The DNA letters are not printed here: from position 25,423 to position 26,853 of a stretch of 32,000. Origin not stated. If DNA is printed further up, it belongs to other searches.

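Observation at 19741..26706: Overlapped three-gene cytoplasmic module: a Hanks-kinase mega-protein followed by two FHA-headed output enzymes (hybrid His-kinase and EAL phosphodiesterase)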

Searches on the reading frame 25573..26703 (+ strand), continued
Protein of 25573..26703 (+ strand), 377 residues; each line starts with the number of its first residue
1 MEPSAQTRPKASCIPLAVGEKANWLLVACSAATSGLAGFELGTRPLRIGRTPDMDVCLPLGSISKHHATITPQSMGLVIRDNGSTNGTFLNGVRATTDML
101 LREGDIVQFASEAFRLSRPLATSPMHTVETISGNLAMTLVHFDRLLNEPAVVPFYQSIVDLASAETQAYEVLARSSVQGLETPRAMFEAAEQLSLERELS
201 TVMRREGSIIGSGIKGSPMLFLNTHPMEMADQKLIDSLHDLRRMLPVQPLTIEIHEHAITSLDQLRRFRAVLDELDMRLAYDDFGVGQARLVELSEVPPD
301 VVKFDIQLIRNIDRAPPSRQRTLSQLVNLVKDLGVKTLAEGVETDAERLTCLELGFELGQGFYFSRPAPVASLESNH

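Call 14: find_encoding_contigs(protein=P0002, flank=10000, max_places=2)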
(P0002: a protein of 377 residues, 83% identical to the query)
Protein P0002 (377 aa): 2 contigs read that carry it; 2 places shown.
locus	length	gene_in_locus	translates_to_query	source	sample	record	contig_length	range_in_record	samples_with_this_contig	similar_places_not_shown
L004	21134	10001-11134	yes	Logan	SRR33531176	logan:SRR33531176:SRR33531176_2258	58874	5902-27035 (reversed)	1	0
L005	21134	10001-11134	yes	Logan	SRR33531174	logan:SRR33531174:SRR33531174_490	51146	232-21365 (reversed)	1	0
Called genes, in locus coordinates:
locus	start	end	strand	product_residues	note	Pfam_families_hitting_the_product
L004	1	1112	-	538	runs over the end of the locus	PF04675:DNA_ligase_A_N, PF01068:DNA_ligase_A_M, PF04679:DNA_ligase_A_C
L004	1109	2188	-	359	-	-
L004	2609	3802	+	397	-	PF20371:DUF6666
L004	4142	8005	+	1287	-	PF00069:Pkinase, PF07714:PK_Tyr_Ser-Thr, PF19363:DUF5939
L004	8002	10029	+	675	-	PF00498:FHA, PF00989:PAS, PF13188:PAS_8 (weak), PF08448:PAS_4 (faint), PF13426:PAS_9, PF00512:HisKA, PF02518:HATPase_c, PF00072:Response_reg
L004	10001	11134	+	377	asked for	PF16697:Yop-YscD_cpl, PF00498:FHA, PF00563:EAL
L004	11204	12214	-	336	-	PF00316:FBPase, PF18913:FBPase_C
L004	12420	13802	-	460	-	PF07394:DUF1501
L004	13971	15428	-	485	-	PF07394:DUF1501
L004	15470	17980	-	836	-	PF00034:Cytochrom_C (faint), PF07635:PSCyt1, PF13442:Cytochrome_CBB3 (faint), PF07583:PSCyt2, PF07587:PSD1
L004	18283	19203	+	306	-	-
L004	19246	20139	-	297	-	PF06283:ThuA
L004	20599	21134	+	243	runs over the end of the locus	-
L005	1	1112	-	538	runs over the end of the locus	PF04675:DNA_ligase_A_N, PF01068:DNA_ligase_A_M, PF04679:DNA_ligase_A_C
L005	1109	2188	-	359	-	-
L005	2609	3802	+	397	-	PF20371:DUF6666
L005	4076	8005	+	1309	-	PF00069:Pkinase, PF07714:PK_Tyr_Ser-Thr, PF19363:DUF5939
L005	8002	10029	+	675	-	PF00498:FHA, PF00989:PAS, PF13188:PAS_8 (weak), PF08448:PAS_4 (faint), PF13426:PAS_9, PF00512:HisKA, PF02518:HATPase_c, PF00072:Response_reg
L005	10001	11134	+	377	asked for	PF16697:Yop-YscD_cpl, PF00498:FHA, PF00563:EAL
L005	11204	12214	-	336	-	PF00316:FBPase, PF18913:FBPase_C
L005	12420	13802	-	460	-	PF07394:DUF1501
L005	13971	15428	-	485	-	PF07394:DUF1501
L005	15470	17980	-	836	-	PF00034:Cytochrom_C (faint), PF07635:PSCyt1, PF13442:Cytochrome_CBB3 (faint), PF07583:PSCyt2, PF07587:PSD1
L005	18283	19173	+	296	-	-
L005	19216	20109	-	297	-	PF06283:ThuA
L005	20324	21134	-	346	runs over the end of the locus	?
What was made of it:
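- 25573..25601 (+): 29-nt overlap between gene 2 and gene 3. The same overlap occurs in L004 (call 14).
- On Conserved kinase + FHA-effector gene module: For the full trio, only the window and L004/L005 have it (call 14), so the criterion is not met.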

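Call 18: find_related_loci(query=A1, collection=genome_contigs, flank=10000)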
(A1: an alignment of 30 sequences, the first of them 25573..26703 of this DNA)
Query A1 (377 aa) in genome_contigs; peptide patterns used: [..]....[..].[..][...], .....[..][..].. (x = any residue, [..] = any of these).
600 stretches matched a pattern (row limit reached: there are more); 523 encode a relative of the query (tblastn E <= 1e-3); the best 80 are kept; 80 distinct loci.
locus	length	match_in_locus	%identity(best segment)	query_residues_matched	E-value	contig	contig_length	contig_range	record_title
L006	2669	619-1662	45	22-368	3e-100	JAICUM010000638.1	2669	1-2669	MAG: Pirellulales bacterium isolate GZL_ISSM_2_bin.79 k141_204235_length_2669_cov_10.0000, whole genome shotgun sequence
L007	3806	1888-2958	46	16-372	3e-94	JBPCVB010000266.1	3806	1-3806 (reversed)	MAG: Pirellulaceae bacterium isolate MAG_seacave_29 S1Ck127_7339021, whole genome shotgun sequence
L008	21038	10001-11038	47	24-369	2e-92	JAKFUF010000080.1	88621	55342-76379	MAG: Planctomycetaceae bacterium isolate D1_Bin_10 D1_0000227, whole genome shotgun sequence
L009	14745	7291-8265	45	45-369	8e-87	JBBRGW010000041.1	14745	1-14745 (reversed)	MAG: Pirellulales bacterium isolate Co_metawrap_2664 Cmw_2664_k141_5900965_length_14745_cov_8.0000, whole genome shotgun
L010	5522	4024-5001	45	45-370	7e-85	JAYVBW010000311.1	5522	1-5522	MAG: Pirellula sp. isolate GL30_DN_concoct_176_sub GL30_DN_concoct_176_sub_310, whole genome shotgun sequence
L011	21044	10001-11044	41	21-367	4e-83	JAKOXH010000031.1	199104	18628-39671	MAG: Planctomycetota bacterium isolate JPNG_metabat.20 k201_321372, whole genome shotgun sequence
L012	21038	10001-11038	41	22-367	6e-83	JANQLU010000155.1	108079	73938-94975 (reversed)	MAG: Pirellulaceae bacterium isolate PL25a_bin.70 k99_5187443, whole genome shotgun sequence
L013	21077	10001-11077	42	13-370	8e-81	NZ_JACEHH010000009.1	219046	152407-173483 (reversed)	Stieleria mannarensis strain JC639 9, whole genome shotgun sequence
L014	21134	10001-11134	40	1-370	6e-77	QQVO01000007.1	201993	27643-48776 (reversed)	MAG: Planctomycetota bacterium isolate MB_PLM_1 c_000000000028, whole genome shotgun sequence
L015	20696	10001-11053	38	18-369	2e-76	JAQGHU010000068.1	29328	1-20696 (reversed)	MAG: Schlesneria sp. isolate RYN_441 scaffold_870155, whole genome shotgun sequence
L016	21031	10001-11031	42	24-367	8e-74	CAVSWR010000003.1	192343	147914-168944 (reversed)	MAG: uncultured Planctomycetia bacterium isolate MFD05684.bin.2.95 genome assembly, contig: contig_111824, whole genome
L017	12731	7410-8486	37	23-370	5e-70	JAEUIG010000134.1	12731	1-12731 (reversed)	MAG: Planctomycetaceae bacterium isolate new MAG-37 k141_4148884, whole genome shotgun sequence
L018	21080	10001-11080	38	21-367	4e-70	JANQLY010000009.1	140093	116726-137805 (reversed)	MAG: Pseudomonadales bacterium isolate PL25a_bin.76 k99_3977083, whole genome shotgun sequence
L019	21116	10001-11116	36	6-374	2e-67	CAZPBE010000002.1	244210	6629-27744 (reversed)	MAG TPA_asm: uncultured Pirellulaceae bacterium isolate SRP268394_co2_197 genome assembly, contig: NODE_16_length_244210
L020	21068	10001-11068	40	24-370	5e-67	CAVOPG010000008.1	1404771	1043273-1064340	MAG: uncultured Acidobacteriota bacterium isolate MFD10007.bin.2.143 genome assembly, contig: contig_7726, whole genome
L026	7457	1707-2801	34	24-373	4e-50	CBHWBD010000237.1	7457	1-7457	MAG TPA_asm: uncultured Comamonadaceae bacterium isolate ERR14722429_binner123_Refined_23 genome assembly, contig: ERZ27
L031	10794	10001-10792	35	45-293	9e-33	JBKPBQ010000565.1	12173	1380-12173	MAG: Acidobacteriota bacterium isolate GB_EKS_MAG_00074 GB_EKS_000000893670, whole genome shotgun sequence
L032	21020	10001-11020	27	45-373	3e-28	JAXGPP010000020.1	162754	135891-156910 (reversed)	MAG: Thermoguttaceae bacterium isolate AnMBR.bin305 bin305_20, whole genome shotgun sequence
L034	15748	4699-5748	27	45-376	4e-20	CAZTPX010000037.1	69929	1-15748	MAG TPA_asm: uncultured Planctomycetaceae bacterium isolate binchicken_co3_229 genome assembly, contig: NODE_1046_length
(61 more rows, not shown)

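Call 20: search_protein_families(library=pfam, proteins=[L008:12555-16052:+, L009:1540-5106:-, L011:6550-9969:+, L013:4885-8139:-, L016:11212-14475:+, L032:11083-14403:+, L034:5952-8393:+, L020:6901-9666:-, L031:6864-9692:-, L026:61-1602:+], max_evalue=0.001)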
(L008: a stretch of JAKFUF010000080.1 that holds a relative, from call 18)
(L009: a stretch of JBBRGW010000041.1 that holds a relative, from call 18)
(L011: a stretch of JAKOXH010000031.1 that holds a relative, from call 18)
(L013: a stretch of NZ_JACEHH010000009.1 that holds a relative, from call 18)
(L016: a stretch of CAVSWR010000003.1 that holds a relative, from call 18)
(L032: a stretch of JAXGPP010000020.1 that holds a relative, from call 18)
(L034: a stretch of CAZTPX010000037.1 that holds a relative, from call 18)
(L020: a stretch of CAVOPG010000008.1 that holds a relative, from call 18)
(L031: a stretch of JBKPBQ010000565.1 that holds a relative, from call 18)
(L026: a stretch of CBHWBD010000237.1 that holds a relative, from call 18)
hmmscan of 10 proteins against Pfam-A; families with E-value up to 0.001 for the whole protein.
L008:12555-16052:+ (1166 aa): 3 families
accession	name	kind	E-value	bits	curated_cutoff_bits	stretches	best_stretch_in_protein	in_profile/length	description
PF13809.12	Tubulin_2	-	1.9e-30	106.8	27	1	339-577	1-272/356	Tubulin like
PF00069.31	Pkinase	-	4.1e-29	102.2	31.7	1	27-277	1-252/263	Protein kinase domain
PF07714.23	PK_Tyr_Ser-Thr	-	2.1e-17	63.8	23.1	1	31-235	5-217/258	Protein tyrosine and serine/threonine kinase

L009:1540-5106:- (1188 aa): 3 families
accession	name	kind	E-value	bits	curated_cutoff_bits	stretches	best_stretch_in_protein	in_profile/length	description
PF00069.31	Pkinase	-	1.1e-29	104.2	31.7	1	20-242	3-237/263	Protein kinase domain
PF07714.23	PK_Tyr_Ser-Thr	-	8.5e-21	74.8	23.1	1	20-226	3-216/258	Protein tyrosine and serine/threonine kinase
PF13809.12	Tubulin_2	-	2e-18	67.2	27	1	367-604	2-267/356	Tubulin like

L011:6550-9969:+ (1140 aa): 3 families
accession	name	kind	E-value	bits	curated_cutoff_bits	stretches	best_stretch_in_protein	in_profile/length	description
PF13809.12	Tubulin_2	-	4.9e-37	128.4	27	1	349-648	2-322/356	Tubulin like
PF00069.31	Pkinase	-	5.5e-31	108.4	31.7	1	15-234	1-219/263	Protein kinase domain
PF07714.23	PK_Tyr_Ser-Thr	-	5.6e-20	72.2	23.1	1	17-221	3-214/258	Protein tyrosine and serine/threonine kinase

L013:4885-8139:- (1084 aa): 3 families
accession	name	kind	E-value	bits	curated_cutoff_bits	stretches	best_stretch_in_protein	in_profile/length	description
PF00069.31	Pkinase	-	3.2e-31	109.1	31.7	1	27-243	1-216/263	Protein kinase domain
PF13809.12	Tubulin_2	-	8.6e-23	81.6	27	1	323-534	1-242/356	Tubulin like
PF07714.23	PK_Tyr_Ser-Thr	-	3.1e-21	76.3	23.1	1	29-238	3-219/258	Protein tyrosine and serine/threonine kinase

L016:11212-14475:+ (1088 aa): 3 families
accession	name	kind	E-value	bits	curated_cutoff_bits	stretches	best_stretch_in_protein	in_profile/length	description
PF13809.12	Tubulin_2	-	1.3e-25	90.9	27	1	326-543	1-233/356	Tubulin like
PF00069.31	Pkinase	-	2.4e-23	83.3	31.7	1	23-225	43-252/263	Protein kinase domain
PF07714.23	PK_Tyr_Ser-Thr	-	3.9e-13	49.7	23.1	1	11-194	31-216/258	Protein tyrosine and serine/threonine kinase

L032:11083-14403:+ (1107 aa): 3 families
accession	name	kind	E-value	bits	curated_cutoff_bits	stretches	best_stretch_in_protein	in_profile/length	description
PF13809.12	Tubulin_2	-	5.8e-34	118.3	27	1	358-676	1-355/356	Tubulin like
PF00069.31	Pkinase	-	1.4e-27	97.2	31.7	1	21-239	1-218/263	Protein kinase domain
PF07714.23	PK_Tyr_Ser-Thr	-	4.1e-20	72.6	23.1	1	23-234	3-221/258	Protein tyrosine and serine/threonine kinase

L034:5952-8393:+ (814 aa): 3 families
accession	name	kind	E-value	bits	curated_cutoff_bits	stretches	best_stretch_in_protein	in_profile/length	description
PF13809.12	Tubulin_2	-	7.6e-29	101.5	27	1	387-605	1-236/356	Tubulin like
PF00069.31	Pkinase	-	5.7e-28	98.5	31.7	1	15-260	1-257/263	Protein kinase domain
PF07714.23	PK_Tyr_Ser-Thr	-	7.4e-20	71.8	23.1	1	17-264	3-258/258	Protein tyrosine and serine/threonine kinase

L020:6901-9666:- (921 aa): 4 families
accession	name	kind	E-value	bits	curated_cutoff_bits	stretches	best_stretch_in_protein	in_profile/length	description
PF00069.31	Pkinase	-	7.7e-53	180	31.7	1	82-328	1-254/263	Protein kinase domain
PF07714.23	PK_Tyr_Ser-Thr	-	2.6e-34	119.1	23.1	1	87-329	6-252/258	Protein tyrosine and serine/threonine kinase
PF01636.29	APH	-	4.3e-07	30.4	23.2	1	181-231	149-201/239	Phosphotransferase enzyme family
PF03109.22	ABC1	-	2.1e-05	24.2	22.9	1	120-228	113-215/244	ABC1 atypical kinase-like domain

L031:6864-9692:- (942 aa): 7 families
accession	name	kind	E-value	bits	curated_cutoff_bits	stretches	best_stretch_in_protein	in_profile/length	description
PF00069.31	Pkinase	-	3.3e-51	174.7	31.7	1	117-362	1-253/263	Protein kinase domain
PF07714.23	PK_Tyr_Ser-Thr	-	6.1e-36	124.5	23.1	1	122-362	6-250/258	Protein tyrosine and serine/threonine kinase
PF01636.29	APH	-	1.6e-07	31.8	23.2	0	231-266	165-201/239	Phosphotransferase enzyme family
PF13248.11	Zn_ribbon_3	-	3.6e-05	23.5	27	1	39-62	1-24/26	zinc-ribbon domain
PF03109.22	ABC1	-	0.00027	20.6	22.9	1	158-263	116-215/244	ABC1 atypical kinase-like domain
PF12773.13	DZR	-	0.00038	21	27.3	1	40-61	24-45/45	Double zinc ribbon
PF13240.11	Zn_Ribbon_1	-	0.00058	20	25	1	43-63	2-22/23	zinc-ribbon domain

L026:61-1602:+ (514 aa): 7 families
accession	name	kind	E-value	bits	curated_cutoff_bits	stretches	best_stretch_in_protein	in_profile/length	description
PF00069.31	Pkinase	-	3.9e-29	102.3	31.7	1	220-466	12-260/263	Protein kinase domain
PF07714.23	PK_Tyr_Ser-Thr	-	5.3e-15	55.9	23.1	1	230-459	27-250/258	Protein tyrosine and serine/threonine kinase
PF01636.29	APH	-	3.4e-06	27.5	23.2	0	213-324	3-109/239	Phosphotransferase enzyme family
PF07228.17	SpoIIE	-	6.3e-06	26.7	25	1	36-178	55-191/192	Stage II sporulation protein E (SpoIIE)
PF00481.26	PP2C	-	1.5e-05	25.2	20.3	0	122-170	203-254/255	Protein phosphatase 2C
PF06293.20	Kdo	-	0.00024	21.1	21.3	1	289-351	100-167/207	Lipopolysaccharide kinase (Kdo/WaaP) family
PF13672.11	PP2C_2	-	0.00067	19.7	24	0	45-136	90-179/209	Protein phosphatase 2C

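Call 43: search_protein_families(library=pfam, proteins=[L001:7048-10026:+], max_evalue=1)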
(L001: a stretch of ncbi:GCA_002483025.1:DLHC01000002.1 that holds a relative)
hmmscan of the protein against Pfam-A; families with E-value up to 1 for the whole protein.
L001:7048-10026:+ (993 aa): 9 families
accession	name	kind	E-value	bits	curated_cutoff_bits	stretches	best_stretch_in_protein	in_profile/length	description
PF02518.31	HATPase_c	-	3.4e-29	101.9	26.4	1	704-817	1-109/111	Histidine kinase-, DNA gyrase B-, and HSP90-like ATPase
PF00072.30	Response_reg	-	6.3e-27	94.4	30.2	1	854-968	1-110/111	Response regulator receiver domain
PF00512.31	HisKA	-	9e-19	67.7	26.9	1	588-657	1-66/66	His Kinase A (phospho-acceptor) domain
PF00672.30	HAMP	-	0.00093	19.9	25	1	484-534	1-49/53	HAMP domain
PF02743.24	dCache_1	-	0.015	15.3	45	1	212-383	3-183/240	Cache domain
PF13581.12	HATPase_c_2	-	0.027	14.9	27.4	1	718-798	41-113/127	Histidine kinase-like ATPase domain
PF13589.12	HATPase_c_3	-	0.044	14.3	25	1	710-789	4-81/137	Histidine kinase-, DNA gyrase B-, and HSP90-like ATPase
PF13874.11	Nup54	-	0.15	12.5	30.5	1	525-576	27-78/140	Nucleoporin complex subunit 54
PF05064.18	Nsp1_C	-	0.26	11.6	24.1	1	521-576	56-107/114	Nsp1-like C-terminal region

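Call 58: predict_structure(alignment_id=A1)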
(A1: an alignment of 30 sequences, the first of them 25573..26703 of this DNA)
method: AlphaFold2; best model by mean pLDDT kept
length: 377 residues; sequences in the alignment: 30
mean_pLDDT: 84.7   pTM: 0.64
mean pLDDT of the five models: 84.7, 84.4, 84.2, 83.3, 81.8
residues with pLDDT >= 90: 220; 70-90: 101; 50-70: 20; < 50: 36
segments of 3 or more residues with pLDDT < 50: 1-20, 33-35, 121-132
pLDDT, mean of each block of 10 residues (from residue 1): 32 29 71 56 86 87 94 88 95 92 89 80 39 61 86 96 97 89 90 90 95 95 92 94 97 88 92 98 79 90 96 97 96 97 98 98 94 72
secondary structure, 60 per line:
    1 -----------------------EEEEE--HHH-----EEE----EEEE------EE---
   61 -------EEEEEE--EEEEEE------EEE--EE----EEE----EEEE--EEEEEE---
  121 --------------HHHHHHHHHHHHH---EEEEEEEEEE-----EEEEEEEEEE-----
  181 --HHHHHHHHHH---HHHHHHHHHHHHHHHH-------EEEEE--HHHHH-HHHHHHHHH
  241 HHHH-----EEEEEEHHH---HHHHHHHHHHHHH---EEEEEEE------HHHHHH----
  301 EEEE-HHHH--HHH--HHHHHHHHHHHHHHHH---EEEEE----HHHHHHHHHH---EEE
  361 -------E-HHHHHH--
elements in order: E24-28 E39-41 E46-49 E68-73 E76-81 E88-90 E99-101 E106-109 E112-117 H135-147 E151-160 E166-175 H183-192 H196-211 E219-223 H226-230 H232-244 E250-255 H262-274 E278-284 H291-296 E301-304 H306-309 H317-332 E336-340 H345-354 E358-360 H370-375
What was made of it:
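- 25642..25968 (+): Gene 3 input cassette: the FHA domain (residues 24-117) plus a disordered linker (121-132) with T127. AlphaFold2: FHA confident, linker pLDDT below 50 (call 58).
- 25975..26697 (+): EAL domain with a complete catalytic set: E170, R174, N223, E253, E256, D282, D283, K303, E340, E343 and Q360. Model pLDDT above 90 (call 58).
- It lies in a segment AlphaFold2 models as disordered (call 58).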

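Call 78: search_solved_structures(query=window:25573-26703:+, max_evalue=0.001)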
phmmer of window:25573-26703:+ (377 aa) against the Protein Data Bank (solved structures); distinct sequences matched with E-value up to 0.001: 54.
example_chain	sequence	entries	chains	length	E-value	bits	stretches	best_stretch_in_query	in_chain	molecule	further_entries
3gfx_A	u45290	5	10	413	1.4e-18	70.3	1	155-368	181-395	Klebsiella pneumoniae BlrP1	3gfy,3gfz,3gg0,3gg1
4q6j_A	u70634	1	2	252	7.7e-16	61.3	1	151-374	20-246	Lmo0131 protein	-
3sy8_A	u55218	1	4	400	1.2e-15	60.6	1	216-370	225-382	RocR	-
5yrp_A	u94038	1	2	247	1.7e-15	60.1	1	150-368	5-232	Sensory box/response regulator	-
6ifq_B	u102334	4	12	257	2e-15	59.9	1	234-368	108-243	cyclic di nucleotide phoshodiesterase | EAL domain protein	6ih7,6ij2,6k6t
6ih1_A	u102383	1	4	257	2e-15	59.9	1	234-368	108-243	cyclic di nucleotide phoshodiesterase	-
2r6o_A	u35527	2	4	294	4.1e-15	58.9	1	144-369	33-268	Putative diguanylate cyclase/phosphodiesterase (GGDEF & EAL domains) | PUTATIVE DIGUANYLATE CYCLASE/PHOSPHODIESTERASE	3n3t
6cah_A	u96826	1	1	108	5.4e-13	51.9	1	39-110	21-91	ABC transporter ATP-binding/permease protein Rv1747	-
5m3c_A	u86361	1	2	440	4.4e-12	48.9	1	222-371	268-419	Diguanylate cyclase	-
3u2e_A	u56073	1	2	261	7e-12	48.3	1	149-365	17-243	GGDEF family protein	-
3s83_A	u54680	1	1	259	7.1e-12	48.2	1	150-365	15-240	GGDEF family protein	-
4hjf_A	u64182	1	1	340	8.2e-12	48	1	145-365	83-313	GGDEF family protein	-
5m1t_A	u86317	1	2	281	1.2e-11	47.5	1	219-373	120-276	MucR Phosphodiesterase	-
6hq4_A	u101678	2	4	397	2e-11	46.7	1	219-370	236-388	EAL Enzyme Bd1971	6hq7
6hq5_A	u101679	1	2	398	2e-11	46.7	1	219-370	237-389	EAL Enzyme Bd1971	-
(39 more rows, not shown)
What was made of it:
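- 25975..26697 (+): Sequence matches to the BlrP1 and RocR EAL structures (call 78).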
